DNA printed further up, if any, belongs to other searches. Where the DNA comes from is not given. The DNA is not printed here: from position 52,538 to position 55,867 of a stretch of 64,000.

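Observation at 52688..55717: Covalently duplicated PilB/GspE secretion ATPase (two complete motor modules in one polypeptide)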

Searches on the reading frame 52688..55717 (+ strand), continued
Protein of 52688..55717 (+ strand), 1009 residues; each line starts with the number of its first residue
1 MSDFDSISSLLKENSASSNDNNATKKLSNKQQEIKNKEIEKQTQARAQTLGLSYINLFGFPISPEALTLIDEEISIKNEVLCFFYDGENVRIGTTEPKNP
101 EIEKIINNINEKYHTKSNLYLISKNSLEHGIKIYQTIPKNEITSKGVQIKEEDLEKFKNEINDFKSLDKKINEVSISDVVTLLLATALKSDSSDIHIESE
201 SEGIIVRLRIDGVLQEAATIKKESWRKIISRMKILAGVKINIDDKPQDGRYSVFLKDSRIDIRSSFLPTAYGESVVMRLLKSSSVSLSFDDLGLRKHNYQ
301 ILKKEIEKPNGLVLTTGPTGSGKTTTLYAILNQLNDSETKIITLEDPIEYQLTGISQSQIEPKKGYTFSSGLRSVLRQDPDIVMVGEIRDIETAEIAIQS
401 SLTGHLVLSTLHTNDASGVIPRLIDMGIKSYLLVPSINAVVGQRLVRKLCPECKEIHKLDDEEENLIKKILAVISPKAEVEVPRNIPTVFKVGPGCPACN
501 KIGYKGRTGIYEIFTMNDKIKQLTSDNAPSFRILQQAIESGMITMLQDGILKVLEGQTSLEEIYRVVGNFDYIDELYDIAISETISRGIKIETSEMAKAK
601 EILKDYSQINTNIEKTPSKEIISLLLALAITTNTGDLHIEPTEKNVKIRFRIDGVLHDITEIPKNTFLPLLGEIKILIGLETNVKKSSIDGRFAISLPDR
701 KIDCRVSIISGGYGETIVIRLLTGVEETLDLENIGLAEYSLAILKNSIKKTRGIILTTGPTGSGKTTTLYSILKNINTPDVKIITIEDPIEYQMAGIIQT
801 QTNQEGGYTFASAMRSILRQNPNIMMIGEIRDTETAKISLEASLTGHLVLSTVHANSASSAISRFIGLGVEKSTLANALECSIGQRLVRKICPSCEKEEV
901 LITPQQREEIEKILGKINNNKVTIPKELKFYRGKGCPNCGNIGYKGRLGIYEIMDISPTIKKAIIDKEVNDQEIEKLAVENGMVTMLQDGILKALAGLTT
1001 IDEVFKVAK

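Call 52: search_protein_families(library=pfam, proteins=[P0173, P0195, P0182, P0194, P0165, P0161, P0136, P0141], max_evalue=0.001)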
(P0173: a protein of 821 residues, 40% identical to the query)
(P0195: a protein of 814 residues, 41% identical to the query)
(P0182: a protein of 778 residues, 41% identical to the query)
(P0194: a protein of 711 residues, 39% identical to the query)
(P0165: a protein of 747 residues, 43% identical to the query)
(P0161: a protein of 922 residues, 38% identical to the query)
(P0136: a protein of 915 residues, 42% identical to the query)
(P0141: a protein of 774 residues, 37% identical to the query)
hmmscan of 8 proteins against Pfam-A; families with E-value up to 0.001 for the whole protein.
P0173 (821 aa): 2 families
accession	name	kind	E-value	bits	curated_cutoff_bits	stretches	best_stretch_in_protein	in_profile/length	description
PF00437.27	T2SSE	-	5.7e-113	377.8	24.9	1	159-558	2-369/370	Type II/IV secretion system protein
PF05157.20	MshEN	-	1.8e-06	28.3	23.1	1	32-116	1-84/90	MshEN domain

P0195 (814 aa): 3 families
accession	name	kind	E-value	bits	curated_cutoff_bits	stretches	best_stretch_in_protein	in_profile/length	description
PF00437.27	T2SSE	-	5.8e-113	377.7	24.9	1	161-560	3-369/370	Type II/IV secretion system protein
PF05157.20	MshEN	-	4.9e-07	30.1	23.1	1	34-118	2-85/90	MshEN domain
PF25199.1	nSTAND_NTPase5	-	0.0007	19.9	34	0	289-344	29-86/145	Novel STAND NTPase 5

P0182 (778 aa): 2 families
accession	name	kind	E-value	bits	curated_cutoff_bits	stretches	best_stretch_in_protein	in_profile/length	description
PF00437.27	T2SSE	-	3.7e-115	384.9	24.9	1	159-557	3-369/370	Type II/IV secretion system protein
PF05157.20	MshEN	-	7.3e-05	23.1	23.1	1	32-117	1-85/90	MshEN domain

P0194 (711 aa): 2 families
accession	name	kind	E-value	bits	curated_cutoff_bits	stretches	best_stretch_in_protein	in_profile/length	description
PF00437.27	T2SSE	-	1.3e-116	389.7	24.9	1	167-567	2-370/370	Type II/IV secretion system protein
PF05157.20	MshEN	-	0.00058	20.2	23.1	0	43-128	2-87/90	MshEN domain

P0165 (747 aa): 2 families
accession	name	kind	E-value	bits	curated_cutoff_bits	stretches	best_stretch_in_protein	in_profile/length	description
PF00437.27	T2SSE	-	7.1e-116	387.3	24.9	1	163-556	9-370/370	Type II/IV secretion system protein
PF05157.20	MshEN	-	3.4e-06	27.4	23.1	1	34-115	1-81/90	MshEN domain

P0161 (922 aa): 4 families
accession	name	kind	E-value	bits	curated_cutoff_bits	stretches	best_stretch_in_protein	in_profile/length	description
PF00437.27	T2SSE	-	3e-108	362.2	24.9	1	176-556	3-369/370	Type II/IV secretion system protein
PF05157.20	MshEN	-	3.1e-13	49.9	23.1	1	62-146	1-86/90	MshEN domain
PF13191.12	AAA_16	-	0.00058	20.8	32.6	0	310-343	19-53/167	AAA ATPase domain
PF06414.18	Zeta_toxin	-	0.0009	19.2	22.3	0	316-364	18-66/199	Zeta toxin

P0136 (915 aa): 2 families
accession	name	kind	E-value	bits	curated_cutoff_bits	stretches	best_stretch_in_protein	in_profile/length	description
PF00437.27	T2SSE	-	6.3e-115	384.2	24.9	1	518-877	5-336/370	Type II/IV secretion system protein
PF05157.20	MshEN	-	2.6e-16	59.8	23.1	1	398-486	2-89/90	MshEN domain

P0141 (774 aa): 7 families
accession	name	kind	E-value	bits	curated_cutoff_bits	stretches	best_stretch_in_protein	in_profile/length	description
PF00437.27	T2SSE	-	9.2e-127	423.1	24.9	1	190-572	4-370/370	Type II/IV secretion system protein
PF00072.30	Response_reg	-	1.3e-19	70.8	30.2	1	652-761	2-110/111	Response regulator receiver domain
PF05157.20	MshEN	-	6e-18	65.1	23.1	1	74-156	1-83/90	MshEN domain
PF24460.1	DUF7575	-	4e-07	29.7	28.5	1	580-604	2-26/28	Domain of unknown function (DUF7575)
PF12773.13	DZR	-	1.6e-05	25.4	27.3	1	584-627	1-44/45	Double zinc ribbon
PF13191.12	AAA_16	-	0.0001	23.3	32.6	1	315-440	10-122/167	AAA ATPase domain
PF13401.12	AAA_22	-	0.00054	20.7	27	0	328-370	5-47/130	AAA domain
